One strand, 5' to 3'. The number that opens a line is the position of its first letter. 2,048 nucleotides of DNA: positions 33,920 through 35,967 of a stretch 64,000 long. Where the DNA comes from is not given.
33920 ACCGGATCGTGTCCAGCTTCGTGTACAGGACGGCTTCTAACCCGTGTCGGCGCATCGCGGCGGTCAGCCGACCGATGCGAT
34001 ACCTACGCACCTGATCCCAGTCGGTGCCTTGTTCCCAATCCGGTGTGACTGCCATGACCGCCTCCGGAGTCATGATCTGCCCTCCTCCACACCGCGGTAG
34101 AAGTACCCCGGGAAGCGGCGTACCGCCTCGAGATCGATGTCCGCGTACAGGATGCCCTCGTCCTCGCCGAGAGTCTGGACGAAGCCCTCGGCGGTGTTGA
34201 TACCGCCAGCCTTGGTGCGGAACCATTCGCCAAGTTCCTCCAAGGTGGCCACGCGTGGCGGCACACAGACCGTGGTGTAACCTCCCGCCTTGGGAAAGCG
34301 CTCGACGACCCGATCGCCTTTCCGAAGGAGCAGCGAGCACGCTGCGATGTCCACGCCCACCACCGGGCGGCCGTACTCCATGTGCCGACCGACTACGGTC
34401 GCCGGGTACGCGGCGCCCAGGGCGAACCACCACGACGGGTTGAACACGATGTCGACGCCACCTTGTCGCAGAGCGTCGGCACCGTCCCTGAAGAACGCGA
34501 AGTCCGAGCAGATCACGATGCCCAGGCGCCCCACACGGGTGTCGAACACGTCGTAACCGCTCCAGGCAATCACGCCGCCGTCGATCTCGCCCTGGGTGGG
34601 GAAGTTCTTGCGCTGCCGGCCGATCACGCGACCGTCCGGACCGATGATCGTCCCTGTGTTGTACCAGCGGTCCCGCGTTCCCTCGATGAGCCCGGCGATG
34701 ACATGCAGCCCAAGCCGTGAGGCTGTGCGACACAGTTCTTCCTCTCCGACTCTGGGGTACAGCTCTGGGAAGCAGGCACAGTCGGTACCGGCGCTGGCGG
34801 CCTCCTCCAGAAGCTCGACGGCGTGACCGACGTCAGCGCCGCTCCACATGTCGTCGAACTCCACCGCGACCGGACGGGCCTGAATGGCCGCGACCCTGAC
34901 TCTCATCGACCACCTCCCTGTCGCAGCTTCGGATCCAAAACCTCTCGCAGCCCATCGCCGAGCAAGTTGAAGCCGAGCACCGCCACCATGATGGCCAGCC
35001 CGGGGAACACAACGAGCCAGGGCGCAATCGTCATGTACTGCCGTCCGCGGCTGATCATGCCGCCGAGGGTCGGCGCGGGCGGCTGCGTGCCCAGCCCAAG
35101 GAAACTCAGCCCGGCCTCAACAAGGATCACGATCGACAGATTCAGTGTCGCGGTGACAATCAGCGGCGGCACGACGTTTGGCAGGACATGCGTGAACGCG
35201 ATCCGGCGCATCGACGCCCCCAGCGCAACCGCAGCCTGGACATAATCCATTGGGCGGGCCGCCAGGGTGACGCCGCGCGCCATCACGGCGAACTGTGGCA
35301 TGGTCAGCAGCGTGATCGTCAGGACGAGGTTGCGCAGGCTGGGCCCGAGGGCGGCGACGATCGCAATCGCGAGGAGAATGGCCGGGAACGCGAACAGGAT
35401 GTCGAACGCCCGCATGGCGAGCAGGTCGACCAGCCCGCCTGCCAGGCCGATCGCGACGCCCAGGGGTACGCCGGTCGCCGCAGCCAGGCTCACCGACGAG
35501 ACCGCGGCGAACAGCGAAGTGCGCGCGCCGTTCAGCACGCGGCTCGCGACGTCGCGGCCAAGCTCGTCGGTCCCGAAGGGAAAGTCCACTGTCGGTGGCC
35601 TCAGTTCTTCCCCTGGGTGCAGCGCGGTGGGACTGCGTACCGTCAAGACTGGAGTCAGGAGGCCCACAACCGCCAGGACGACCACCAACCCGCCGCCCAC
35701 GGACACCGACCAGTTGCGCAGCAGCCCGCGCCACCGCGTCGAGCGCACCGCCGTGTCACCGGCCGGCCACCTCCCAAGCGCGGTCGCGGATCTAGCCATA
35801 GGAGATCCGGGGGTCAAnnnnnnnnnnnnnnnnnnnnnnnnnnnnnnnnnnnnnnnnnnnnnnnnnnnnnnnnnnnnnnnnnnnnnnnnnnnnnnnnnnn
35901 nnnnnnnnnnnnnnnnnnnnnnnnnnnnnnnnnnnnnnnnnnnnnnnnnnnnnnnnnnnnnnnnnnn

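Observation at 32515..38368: Peptide-type ABC importer locus lacking ATPase genes, translationally coupled to a CN-hydrolase and an M24 peptidase (plus a cupin)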

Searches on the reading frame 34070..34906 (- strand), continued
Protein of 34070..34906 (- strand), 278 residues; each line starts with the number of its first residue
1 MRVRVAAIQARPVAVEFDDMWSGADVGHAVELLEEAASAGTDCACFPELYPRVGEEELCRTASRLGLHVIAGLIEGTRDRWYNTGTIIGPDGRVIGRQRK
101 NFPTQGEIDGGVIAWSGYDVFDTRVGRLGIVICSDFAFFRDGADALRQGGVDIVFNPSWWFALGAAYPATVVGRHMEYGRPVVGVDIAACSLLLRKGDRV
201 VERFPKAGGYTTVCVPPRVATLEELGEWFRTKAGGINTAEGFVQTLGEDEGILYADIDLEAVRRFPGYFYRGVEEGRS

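Call 44: search_solved_structures(query=A1, max_evalue=0.001, show_alignments=1)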
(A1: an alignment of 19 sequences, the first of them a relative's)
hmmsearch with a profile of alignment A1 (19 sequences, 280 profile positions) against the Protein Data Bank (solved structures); distinct sequences matched with E-value up to 0.001: 41.
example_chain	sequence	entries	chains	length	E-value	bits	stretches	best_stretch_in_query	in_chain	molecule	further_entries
6zby_A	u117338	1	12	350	3.5e-16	62.5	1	58-169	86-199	NitA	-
8uxu_A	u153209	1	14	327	3.7e-14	55.8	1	59-137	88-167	Nitrilase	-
1j31_A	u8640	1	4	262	8.4e-14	54.7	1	5-161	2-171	Hypothetical protein PH0642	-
3ivz_A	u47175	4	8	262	8.5e-13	51.4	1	5-161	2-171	Nitrilase | Beta ureidopropionase (Beta-alanine synthase)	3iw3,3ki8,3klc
6ypa_A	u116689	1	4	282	1.7e-12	50.4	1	3-161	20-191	CN hydrolase domain-containing protein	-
3wuy_A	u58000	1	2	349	2e-12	50.2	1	57-138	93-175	Nitrilase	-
7ovg_A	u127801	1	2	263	2.1e-12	50.1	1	5-161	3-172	CN hydrolase domain-containing protein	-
28to_B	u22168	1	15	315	1.2e-11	47.6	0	56-138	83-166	Cyanide degrading enzyme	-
2w1v_A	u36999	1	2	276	3.7e-11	46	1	24-159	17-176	NITRILASE HOMOLOG 2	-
6i00_J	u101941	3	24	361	6.4e-11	45.2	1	58-137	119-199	Bifunctional nitrilase/nitrile hydratase NIT4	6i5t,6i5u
9odt_B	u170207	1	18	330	1.5e-10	44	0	53-138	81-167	Cyanide dihydratase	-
8p4i_B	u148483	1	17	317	2.7e-10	43.2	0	53-138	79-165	Cyanide dihydratase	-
8c5i_A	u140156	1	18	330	4.2e-10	42.6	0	53-138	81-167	Cyanide dihydratase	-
9er3_S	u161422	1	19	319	5.3e-10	42.2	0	53-138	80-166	Cyanide dihydratase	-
9ofa_O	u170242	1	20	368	4.7e-09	39.1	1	59-136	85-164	Cyanide hydratase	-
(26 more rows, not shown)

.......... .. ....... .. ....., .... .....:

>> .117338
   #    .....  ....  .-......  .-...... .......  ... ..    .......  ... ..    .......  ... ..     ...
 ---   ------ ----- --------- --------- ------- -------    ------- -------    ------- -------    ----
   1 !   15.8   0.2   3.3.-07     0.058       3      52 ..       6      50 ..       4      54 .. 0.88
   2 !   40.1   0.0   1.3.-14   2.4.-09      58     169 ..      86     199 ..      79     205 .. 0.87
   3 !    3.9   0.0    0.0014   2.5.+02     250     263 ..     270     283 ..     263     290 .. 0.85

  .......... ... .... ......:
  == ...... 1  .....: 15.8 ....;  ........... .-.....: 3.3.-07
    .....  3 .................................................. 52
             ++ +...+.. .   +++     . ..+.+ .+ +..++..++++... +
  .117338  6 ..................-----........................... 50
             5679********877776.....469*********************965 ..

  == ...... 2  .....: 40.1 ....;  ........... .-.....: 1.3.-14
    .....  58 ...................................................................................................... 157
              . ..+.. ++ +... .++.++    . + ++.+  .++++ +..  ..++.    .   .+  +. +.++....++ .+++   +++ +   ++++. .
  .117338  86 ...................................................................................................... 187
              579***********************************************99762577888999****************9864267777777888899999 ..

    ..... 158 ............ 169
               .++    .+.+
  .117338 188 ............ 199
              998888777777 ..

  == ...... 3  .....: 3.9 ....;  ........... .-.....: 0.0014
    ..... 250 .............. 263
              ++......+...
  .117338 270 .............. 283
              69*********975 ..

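Call 50: search_protein_families(library=pfam, proteins=[L036:584-1474:-, L036:2611-3663:-, L036:3670-4299:-, L036:10857-11432:-, L036:11498-12469:+, L036:12527-13351:+, L036:13204-14403:+, L036:14400-15989:-, L033:13289-14722:+, L033:14608-15774:+], max_evalue=0.001)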
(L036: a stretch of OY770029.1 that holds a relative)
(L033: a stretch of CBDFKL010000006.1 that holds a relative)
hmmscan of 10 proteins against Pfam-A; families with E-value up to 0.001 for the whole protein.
L036:584-1474:- (296 aa): 1 family
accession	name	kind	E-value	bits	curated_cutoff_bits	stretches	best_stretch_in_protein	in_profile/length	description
PF00528.27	BPD_transp_1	-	4.8e-13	49.7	26.4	1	97-288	1-174/184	Binding-protein-dependent transport system inner membrane component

L036:2611-3663:- (350 aa): 4 families
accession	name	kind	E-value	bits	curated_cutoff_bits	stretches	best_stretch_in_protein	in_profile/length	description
PF13416.11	SBP_bac_8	-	4.7e-34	118.9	27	1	54-314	3-273/279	Bacterial extracellular solute-binding protein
PF13343.11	SBP_bac_6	-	1.2e-28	100.7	24.6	1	88-309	4-225/245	Bacterial extracellular solute-binding protein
PF01547.30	SBP_bac_1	-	2.9e-24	87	26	1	54-291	14-307/307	Bacterial extracellular solute-binding protein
PF13531.11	SBP_bac_11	-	2e-22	80.5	25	1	55-295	18-223/227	Bacterial extracellular solute-binding protein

L036:3670-4299:- (209 aa): 5 families
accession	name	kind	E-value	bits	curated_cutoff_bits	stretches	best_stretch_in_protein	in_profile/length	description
PF12802.13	MarR_2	-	1.2e-09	38.6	27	1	72-133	1-60/61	MarR family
PF01047.28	MarR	-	1e-08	35.4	24.6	1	76-135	3-59/59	MarR family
PF22381.2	Staph_reg_Sar_Rot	-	7.3e-05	23.2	27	1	70-148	8-83/85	Transcriptional regulator SarA/Rot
PF13463.12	HTH_27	-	0.00014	22.5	22.2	1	94-143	19-68/68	Winged helix DNA-binding domain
PF13601.12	HTH_34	-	0.00041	20.9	27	1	93-151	14-73/80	Winged helix DNA-binding domain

L036:10857-11432:- (191 aa): 5 families
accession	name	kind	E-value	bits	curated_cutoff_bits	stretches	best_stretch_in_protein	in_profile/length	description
PF12802.13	MarR_2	-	4.8e-11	43.1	27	1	79-140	2-61/61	MarR family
PF13463.12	HTH_27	-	8.6e-08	32.8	22.2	1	112-149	31-68/68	Winged helix DNA-binding domain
PF01047.28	MarR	-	9.2e-07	29.1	24.6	1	82-141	3-59/59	MarR family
PF22381.2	Staph_reg_Sar_Rot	-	3.8e-06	27.4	27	1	75-154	7-83/85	Transcriptional regulator SarA/Rot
PF13601.12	HTH_34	-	0.00026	21.5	27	1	104-159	19-75/80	Winged helix DNA-binding domain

L036:11498-12469:+ (323 aa): 1 family
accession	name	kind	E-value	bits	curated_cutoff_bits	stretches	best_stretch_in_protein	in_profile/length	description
PF01522.26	Polysacc_deac_1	-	2.4e-22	79.6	23.1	1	89-195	17-123/124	Polysaccharide deacetylase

L036:12527-13351:+ (274 aa): 2 families
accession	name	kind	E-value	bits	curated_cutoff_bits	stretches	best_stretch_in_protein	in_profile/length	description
PF03473.23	MOSC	-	4.7e-15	56.1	22.7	1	154-271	7-119/120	MOSC domain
PF03476.21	MOSC_N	-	9.8e-08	32.3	25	1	17-88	1-69/119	MOSC N-terminal beta barrel domain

L036:13204-14403:+ (399 aa): 5 families
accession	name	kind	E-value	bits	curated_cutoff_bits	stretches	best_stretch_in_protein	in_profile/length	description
PF00111.32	Fer2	-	1.3e-19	70.3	21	1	313-388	1-77/77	2Fe-2S iron-sulfur cluster binding domain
PF00175.26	NAD_binding_1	-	7.9e-14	52.7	22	1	173-270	1-108/109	Oxidoreductase NAD-binding domain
PF00970.30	FAD_binding_6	-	1.8e-08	35.1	21.1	1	71-162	8-97/99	Oxidoreductase FAD-binding domain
PF13510.11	Fer2_4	-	2.7e-06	27.8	22.8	1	313-359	6-60/82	2Fe-2S iron-sulfur cluster binding domain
PF08030.17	NAD_binding_6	-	6.1e-06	26.8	22.2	1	171-221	4-61/156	Ferric reductase NAD binding domain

L036:14400-15989:- (529 aa): 1 family
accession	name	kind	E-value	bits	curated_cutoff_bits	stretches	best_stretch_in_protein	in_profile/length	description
PF00353.25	HemolysinCabind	-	2e-58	194.2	23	11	173-206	2-35/36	RTX calcium-binding nonapeptide repeat (4 copies)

L033:13289-14722:+ (477 aa): 3 families
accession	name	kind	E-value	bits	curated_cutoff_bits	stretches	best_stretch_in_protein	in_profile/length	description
PF00848.25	Ring_hydroxyl_A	-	9.8e-23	81.6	24.9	1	247-435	7-206/208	Ring hydroxylating alpha subunit (catalytic domain)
PF00355.32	Rieske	-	1.4e-20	73.4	20.3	1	106-193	1-87/88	Rieske [2Fe-2S] domain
PF19112.6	VanA_C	-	1.4e-08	35.6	23.5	1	255-409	2-162/193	Vanillate O-demethylase oxygenase C-terminal domain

L033:14608-15774:+ (388 aa): 0 families

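Call 57: predict_structure(alignment_id=A1)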
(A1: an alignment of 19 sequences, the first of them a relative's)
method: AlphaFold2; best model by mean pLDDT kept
length: 278 residues; sequences in the alignment: 19
mean_pLDDT: 84.2   pTM: 0.86
mean pLDDT of the five models: 84.2, 83.6, 83.2, 82.6, 79.8
residues with pLDDT >= 90: 110; 70-90: 139; 50-70: 20; < 50: 9
segments of 3 or more residues with pLDDT < 50: 270-278
pLDDT, mean of each block of 10 residues (from residue 1): 94 79 87 97 84 82 98 87 94 96 86 92 96 74 86 86 74 83 88 76 76 85 83 80 88 93 69 38
secondary structure, 60 per line:
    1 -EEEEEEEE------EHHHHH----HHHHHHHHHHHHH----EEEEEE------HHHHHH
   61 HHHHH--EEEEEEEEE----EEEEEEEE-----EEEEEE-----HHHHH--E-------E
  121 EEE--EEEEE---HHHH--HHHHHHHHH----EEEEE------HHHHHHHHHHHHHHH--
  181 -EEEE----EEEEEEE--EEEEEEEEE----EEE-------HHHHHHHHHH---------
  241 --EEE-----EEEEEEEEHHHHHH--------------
elements in order: E2-9 H17-21 H26-38 E43-48 H55-65 E68-76 E81-88 E94-99 H105-109 E120-123 E126-130 H134-137 H140-148 E153-157 H164-178 E182-185 E190-196 E199-207 E212-214 H222-231 E243-245 E251-258 H259-264

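Call 74: search_protein_representatives(alignment_id=A1)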
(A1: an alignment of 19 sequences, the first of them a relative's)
Query: 19 sequences, 280 profile positions. Proteins with E-value up to 0.001 (for the whole library): 6083; up to 1e-10: 860; up to 1e-30: 27. The best 150 are listed.
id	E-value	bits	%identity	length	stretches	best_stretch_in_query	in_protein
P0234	6.4e-124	429.1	-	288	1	4-277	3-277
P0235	2.5e-99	348.4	-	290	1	5-276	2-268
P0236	5.2e-91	321.1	-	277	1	4-274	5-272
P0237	1.1e-88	313.6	-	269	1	6-271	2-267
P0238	4.5e-82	291.8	-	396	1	2-212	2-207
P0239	2.1e-78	279.8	-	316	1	3-191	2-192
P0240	5.9e-75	268.5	-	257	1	56-208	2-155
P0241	1.1e-73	264.2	-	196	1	71-275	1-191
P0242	3.0e-71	256.3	-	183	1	2-146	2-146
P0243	3.0e-67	243.2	-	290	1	4-272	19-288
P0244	3.0e-58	213.7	-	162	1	5-168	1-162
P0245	3.3e-54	200.4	-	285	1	3-266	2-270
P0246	8.6e-47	176.1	-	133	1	177-276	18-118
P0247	7.0e-46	173.1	-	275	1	3-268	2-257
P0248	4.0e-40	154.2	-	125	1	2-97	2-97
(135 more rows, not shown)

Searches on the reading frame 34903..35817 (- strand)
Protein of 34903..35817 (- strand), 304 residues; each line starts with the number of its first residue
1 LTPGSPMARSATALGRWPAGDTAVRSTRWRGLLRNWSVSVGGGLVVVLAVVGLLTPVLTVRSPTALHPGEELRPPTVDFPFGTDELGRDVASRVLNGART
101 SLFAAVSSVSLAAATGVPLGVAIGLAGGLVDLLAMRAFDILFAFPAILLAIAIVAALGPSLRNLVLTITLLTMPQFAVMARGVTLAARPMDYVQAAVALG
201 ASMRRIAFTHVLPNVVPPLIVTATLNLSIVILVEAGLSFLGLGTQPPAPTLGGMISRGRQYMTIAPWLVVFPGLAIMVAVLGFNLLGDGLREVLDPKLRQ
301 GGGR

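Call 6: search_protein_families(library=pfam, proteins=[window:34903-35817:-], max_evalue=0.01)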
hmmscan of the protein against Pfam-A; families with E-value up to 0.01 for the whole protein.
window:34903-35817:- (304 aa): 2 families
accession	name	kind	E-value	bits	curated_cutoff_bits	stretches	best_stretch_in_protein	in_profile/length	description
PF00528.27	BPD_transp_1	-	2.9e-26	92.8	26.4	1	116-300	1-184/184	Binding-protein-dependent transport system inner membrane component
PF12911.12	OppC_N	-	0.00066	20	23.9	0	29-75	7-53/53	N-terminal TM domain of oligopeptide transport permease C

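Call 29: search_protein_families(library=ncbifam, proteins=[window:34903-35817:-], max_evalue=0.00001)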
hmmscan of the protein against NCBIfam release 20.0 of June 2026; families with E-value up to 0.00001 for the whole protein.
window:34903-35817:- (304 aa): 14 families
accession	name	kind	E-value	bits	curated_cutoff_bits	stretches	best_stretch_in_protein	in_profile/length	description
NF045474.1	Opp2C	equivalog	2.4e-77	259.7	300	1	63-295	4-236/236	nickel transporter permease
NF045473.1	Opp1C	equivalog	3.8e-70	236.4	350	1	38-298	7-267/267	nickel/cobalt ABC transporter permease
TIGR02790.1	nickel_nikC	equivalog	6.5e-70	235.7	358.45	1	44-295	7-258/258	nickel ABC transporter permease subunit NikC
NF007376.0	PRK09881.1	equivalog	6.7e-70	235.4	434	1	21-298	15-293/298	D,D-dipeptide ABC transporter permease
NF045476.1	Opp4C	equivalog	7.9e-68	228.7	350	1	27-297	5-278/278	oligopeptide ABC transporter permease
NF011662.0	PRK15082.1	equivalog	8e-68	229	484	1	28-299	29-301/303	glutathione ABC transporter permease GsiD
NF007738.0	PRK10417.1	equivalog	2.3e-63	214.3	335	1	33-299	6-272/277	nickel ABC transporter permease subunit NikC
NF008160.0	PRK10913.1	equivalog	1e-62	212.2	483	1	28-300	22-300/300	dipeptide ABC transporter permease DppC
NF045475.1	Opp3C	equivalog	7.9e-49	166.5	450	1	78-299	107-328/328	oligopeptide ABC transporter permease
NF047573.1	opine_perm_CntC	exception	1.6e-47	162.1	440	1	43-298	16-271/271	staphylopine uptake ABC transporter permease subunit CntC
NF011935.0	PRK15406.1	equivalog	2.6e-43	148.9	433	1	78-299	81-302/302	oligopeptide ABC transporter permease OppC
NF011691.0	PRK15111.1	equivalog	5.6e-41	141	379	1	29-294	20-291/296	putrescine export ABC transporter permease SapC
NF043080.1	MMSYN1_0166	equivalog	3.6e-33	114.8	370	1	34-298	36-305/307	oligopeptide ABC transporter permease OppC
NF011596.0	PRK15021.1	subfamily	7.7e-25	87.6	439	1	74-297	116-338/341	microcin C ABC transporter permease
